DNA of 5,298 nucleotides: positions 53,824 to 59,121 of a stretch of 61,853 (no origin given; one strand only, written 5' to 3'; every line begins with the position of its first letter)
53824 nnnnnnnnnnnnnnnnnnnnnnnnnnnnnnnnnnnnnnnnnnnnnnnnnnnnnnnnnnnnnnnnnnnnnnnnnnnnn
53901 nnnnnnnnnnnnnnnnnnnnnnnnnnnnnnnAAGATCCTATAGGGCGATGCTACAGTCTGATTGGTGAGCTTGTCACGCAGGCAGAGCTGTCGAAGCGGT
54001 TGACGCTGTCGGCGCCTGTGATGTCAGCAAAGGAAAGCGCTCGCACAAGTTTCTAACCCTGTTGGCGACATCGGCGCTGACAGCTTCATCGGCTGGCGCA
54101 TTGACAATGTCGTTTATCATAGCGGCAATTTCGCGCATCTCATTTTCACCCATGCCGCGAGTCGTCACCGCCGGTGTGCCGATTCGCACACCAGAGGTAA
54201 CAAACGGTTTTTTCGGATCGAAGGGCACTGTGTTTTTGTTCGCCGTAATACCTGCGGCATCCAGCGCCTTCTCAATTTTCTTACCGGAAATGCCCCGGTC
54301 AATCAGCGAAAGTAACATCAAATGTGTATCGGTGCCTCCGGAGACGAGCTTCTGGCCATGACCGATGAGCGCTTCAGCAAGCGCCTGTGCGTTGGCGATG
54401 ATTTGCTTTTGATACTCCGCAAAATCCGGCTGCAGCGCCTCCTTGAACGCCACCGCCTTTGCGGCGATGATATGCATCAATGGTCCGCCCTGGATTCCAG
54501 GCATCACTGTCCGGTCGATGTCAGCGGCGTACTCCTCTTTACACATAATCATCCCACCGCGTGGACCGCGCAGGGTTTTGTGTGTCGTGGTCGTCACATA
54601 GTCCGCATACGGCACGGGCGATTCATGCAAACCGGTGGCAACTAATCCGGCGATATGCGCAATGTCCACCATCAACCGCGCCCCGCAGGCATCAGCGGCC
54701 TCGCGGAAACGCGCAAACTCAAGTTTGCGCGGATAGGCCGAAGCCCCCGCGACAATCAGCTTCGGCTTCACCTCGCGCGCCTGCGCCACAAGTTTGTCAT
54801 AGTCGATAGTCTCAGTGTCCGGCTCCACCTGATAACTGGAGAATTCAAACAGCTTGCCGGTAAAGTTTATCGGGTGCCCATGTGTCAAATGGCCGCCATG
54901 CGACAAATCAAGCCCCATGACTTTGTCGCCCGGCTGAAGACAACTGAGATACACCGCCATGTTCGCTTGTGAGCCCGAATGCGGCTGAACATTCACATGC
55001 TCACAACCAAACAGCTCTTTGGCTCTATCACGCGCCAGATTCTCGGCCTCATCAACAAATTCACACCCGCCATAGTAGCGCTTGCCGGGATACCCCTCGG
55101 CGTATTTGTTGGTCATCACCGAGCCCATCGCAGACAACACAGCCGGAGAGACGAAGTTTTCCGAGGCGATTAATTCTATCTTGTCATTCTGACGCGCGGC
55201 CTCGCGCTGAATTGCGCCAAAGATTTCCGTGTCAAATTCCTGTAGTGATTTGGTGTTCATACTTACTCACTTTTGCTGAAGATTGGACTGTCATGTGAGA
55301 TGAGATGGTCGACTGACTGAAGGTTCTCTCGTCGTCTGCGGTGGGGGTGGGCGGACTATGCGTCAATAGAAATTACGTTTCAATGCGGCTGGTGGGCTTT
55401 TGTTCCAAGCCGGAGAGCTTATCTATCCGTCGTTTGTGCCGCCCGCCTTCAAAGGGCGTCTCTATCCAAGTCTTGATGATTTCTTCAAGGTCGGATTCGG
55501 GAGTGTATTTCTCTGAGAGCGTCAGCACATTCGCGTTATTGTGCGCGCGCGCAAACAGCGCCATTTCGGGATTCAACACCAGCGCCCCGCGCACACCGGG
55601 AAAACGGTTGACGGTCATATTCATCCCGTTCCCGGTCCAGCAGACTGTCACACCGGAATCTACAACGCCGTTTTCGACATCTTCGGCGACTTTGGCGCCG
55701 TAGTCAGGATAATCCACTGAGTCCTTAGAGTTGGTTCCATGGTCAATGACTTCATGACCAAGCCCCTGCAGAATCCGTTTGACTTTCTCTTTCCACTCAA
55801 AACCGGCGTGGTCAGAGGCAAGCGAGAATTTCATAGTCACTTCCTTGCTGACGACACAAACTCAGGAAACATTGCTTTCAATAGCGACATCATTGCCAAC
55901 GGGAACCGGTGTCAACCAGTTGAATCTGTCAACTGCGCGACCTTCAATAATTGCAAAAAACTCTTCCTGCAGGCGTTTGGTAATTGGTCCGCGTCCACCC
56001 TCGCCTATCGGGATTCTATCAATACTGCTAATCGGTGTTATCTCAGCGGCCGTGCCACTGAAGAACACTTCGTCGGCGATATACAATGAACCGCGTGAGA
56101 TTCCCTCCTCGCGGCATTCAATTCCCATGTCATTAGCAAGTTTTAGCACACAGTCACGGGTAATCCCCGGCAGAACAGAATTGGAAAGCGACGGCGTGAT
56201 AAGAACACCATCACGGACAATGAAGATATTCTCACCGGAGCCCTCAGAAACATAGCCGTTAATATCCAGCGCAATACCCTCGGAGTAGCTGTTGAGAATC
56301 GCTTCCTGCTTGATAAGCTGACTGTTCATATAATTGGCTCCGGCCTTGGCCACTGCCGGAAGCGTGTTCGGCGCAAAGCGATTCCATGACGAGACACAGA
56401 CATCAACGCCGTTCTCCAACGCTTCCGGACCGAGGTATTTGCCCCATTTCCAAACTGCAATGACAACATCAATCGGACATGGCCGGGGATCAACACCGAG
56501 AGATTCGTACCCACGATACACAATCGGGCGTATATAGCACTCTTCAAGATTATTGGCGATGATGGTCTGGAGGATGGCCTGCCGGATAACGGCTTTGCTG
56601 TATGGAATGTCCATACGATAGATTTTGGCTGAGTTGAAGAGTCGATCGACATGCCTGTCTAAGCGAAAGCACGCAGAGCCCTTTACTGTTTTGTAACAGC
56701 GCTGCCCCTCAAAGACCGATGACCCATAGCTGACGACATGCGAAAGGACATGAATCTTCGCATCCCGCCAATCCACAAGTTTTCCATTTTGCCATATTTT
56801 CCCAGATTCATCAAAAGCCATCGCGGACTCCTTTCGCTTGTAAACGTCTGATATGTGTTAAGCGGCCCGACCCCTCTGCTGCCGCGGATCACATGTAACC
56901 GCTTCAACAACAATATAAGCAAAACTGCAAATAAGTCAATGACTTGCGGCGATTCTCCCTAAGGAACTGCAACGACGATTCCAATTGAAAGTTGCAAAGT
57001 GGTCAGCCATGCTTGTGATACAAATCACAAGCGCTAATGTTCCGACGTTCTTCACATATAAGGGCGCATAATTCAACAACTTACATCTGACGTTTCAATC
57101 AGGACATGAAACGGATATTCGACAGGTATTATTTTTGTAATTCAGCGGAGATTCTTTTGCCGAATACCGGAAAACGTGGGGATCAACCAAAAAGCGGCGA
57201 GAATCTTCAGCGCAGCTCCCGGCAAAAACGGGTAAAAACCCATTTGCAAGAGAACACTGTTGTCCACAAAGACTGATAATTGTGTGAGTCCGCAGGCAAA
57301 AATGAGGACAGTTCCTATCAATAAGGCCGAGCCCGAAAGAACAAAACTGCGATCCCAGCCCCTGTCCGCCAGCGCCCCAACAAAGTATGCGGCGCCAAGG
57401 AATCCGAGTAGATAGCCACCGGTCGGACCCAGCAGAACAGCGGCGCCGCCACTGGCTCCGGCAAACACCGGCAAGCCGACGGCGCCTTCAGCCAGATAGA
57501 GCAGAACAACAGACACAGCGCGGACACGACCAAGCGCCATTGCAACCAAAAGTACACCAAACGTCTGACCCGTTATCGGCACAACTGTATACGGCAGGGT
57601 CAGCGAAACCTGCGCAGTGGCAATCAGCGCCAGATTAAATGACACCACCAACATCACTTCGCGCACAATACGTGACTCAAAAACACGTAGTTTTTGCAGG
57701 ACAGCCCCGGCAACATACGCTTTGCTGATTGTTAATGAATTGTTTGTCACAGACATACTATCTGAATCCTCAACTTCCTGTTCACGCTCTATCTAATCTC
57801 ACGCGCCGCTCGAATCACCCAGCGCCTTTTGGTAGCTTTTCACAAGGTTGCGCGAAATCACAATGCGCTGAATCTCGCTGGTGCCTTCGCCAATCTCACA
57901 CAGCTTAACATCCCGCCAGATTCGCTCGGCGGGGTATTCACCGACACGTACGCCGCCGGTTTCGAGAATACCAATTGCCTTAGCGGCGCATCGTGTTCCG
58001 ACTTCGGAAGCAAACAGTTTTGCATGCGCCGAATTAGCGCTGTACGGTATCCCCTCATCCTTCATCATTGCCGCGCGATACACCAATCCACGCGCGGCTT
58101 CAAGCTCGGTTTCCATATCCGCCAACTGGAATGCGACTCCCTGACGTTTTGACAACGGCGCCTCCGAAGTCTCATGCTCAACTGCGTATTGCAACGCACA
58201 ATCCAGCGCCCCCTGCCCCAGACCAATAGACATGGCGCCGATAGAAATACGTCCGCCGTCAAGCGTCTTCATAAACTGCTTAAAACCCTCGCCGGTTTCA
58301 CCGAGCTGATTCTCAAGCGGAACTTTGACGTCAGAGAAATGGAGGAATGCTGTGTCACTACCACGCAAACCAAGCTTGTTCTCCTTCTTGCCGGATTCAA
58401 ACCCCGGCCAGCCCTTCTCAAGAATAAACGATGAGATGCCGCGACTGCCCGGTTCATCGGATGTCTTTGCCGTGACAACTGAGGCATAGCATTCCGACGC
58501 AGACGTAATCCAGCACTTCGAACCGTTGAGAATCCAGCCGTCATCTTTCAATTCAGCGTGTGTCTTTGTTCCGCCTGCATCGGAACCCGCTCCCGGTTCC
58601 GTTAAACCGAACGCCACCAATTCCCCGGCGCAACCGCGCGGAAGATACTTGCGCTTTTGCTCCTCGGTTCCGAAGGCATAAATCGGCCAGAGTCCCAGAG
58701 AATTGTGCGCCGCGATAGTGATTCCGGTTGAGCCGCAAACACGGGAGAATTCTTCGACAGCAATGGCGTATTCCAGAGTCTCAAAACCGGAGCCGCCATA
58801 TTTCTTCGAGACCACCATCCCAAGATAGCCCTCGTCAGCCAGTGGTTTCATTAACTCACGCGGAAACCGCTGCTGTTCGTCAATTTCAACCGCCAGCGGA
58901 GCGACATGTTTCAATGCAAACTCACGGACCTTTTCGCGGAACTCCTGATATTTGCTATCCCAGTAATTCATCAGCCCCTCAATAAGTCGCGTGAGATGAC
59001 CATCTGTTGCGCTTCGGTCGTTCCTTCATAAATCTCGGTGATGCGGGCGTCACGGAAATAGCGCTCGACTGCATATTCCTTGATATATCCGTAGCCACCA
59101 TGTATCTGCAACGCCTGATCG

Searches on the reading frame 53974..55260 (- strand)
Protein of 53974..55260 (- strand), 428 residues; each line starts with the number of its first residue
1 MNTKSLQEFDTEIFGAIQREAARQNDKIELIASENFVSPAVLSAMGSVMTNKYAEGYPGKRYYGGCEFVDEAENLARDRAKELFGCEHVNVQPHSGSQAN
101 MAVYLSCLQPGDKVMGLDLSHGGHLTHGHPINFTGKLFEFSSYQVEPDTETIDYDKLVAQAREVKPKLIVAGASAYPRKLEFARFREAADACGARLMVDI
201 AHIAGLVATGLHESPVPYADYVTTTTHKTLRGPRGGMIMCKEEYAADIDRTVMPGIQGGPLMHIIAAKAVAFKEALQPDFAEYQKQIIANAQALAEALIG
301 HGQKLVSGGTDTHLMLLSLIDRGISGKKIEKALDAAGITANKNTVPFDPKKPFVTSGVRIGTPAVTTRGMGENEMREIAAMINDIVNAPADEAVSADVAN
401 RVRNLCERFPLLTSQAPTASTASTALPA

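Call 30: search_protein_families(library=pfam, proteins=[window:53974-55260:-], max_evalue=0.0001)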
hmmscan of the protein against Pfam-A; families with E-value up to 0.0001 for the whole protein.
window:53974-55260:- (428 aa): 3 families
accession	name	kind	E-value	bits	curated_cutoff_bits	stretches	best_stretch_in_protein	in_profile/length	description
PF00464.25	SHMT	-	2.7e-172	573.3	27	1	6-382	1-399/399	Serine hydroxymethyltransferase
PF00155.27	Aminotran_1_2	-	2.1e-08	34.2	19.7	1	76-325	51-314/361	Aminotransferase class I and II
PF01212.27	Beta_elim_lyase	-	9.8e-06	25.5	27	1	74-300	35-232/288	Beta-eliminating lyase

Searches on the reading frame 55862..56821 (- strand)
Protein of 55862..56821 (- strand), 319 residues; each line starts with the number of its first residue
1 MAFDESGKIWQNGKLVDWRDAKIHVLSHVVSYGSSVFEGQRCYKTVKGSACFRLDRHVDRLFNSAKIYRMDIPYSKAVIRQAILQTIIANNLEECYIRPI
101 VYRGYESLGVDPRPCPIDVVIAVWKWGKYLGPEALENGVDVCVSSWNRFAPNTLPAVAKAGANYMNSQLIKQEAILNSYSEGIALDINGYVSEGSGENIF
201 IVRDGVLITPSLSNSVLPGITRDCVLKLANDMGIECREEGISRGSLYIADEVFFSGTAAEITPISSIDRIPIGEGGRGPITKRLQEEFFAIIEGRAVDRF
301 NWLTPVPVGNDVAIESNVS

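Call 30: search_protein_families(library=pfam, proteins=[window:55862-56821:-], max_evalue=0.0001)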
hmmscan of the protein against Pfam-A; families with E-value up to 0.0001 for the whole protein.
window:55862-56821:- (319 aa): 1 family
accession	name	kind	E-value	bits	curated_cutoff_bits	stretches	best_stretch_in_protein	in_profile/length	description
PF01063.24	Aminotran_4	-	2.5e-50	171.9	28.5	1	36-267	2-223/223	Amino-transferase class IV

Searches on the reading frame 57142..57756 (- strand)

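Call 30: search_protein_families(library=pfam, proteins=[window:57142-57756:-], max_evalue=0.0001)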
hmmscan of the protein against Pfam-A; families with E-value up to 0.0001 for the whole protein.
window:57142-57756:- (204 aa): 1 family
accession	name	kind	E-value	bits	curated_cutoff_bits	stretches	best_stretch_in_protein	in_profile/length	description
PF02632.19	BioY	-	2.3e-34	118.8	25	1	57-194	2-137/140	BioY family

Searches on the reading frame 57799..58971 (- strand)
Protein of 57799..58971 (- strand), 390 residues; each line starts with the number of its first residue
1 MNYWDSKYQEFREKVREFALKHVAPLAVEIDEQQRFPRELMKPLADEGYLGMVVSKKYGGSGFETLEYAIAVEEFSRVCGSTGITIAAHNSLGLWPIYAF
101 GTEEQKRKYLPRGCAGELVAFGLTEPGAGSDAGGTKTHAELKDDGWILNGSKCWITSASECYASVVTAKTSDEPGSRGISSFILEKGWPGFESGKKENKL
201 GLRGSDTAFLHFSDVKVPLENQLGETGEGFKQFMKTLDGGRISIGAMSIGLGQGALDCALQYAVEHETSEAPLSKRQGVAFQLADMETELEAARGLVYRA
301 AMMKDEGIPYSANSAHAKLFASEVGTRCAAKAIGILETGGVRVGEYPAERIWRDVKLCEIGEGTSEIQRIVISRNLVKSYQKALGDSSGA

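Call 30: search_protein_families(library=pfam, proteins=[window:57799-58971:-], max_evalue=0.0001)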
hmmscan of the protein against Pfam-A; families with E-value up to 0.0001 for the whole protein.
window:57799-58971:- (390 aa): 4 families
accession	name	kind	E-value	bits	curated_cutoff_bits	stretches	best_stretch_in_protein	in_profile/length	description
PF00441.29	Acyl-CoA_dh_1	-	2.8e-39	135.1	22.4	1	227-376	1-149/150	Acyl-CoA dehydrogenase, C-terminal domain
PF02771.21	Acyl-CoA_dh_N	-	6.5e-38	130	22.9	1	8-117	4-113/113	Acyl-CoA dehydrogenase, N-terminal domain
PF02770.24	Acyl-CoA_dh_M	-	5.2e-24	84.7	33.3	1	120-215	1-97/97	Acyl-CoA dehydrogenase, middle domain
PF08028.16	Acyl-CoA_dh_2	-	3.7e-14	53.6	22.7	1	243-360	2-128/134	Acyl-CoA dehydrogenase, C-terminal domain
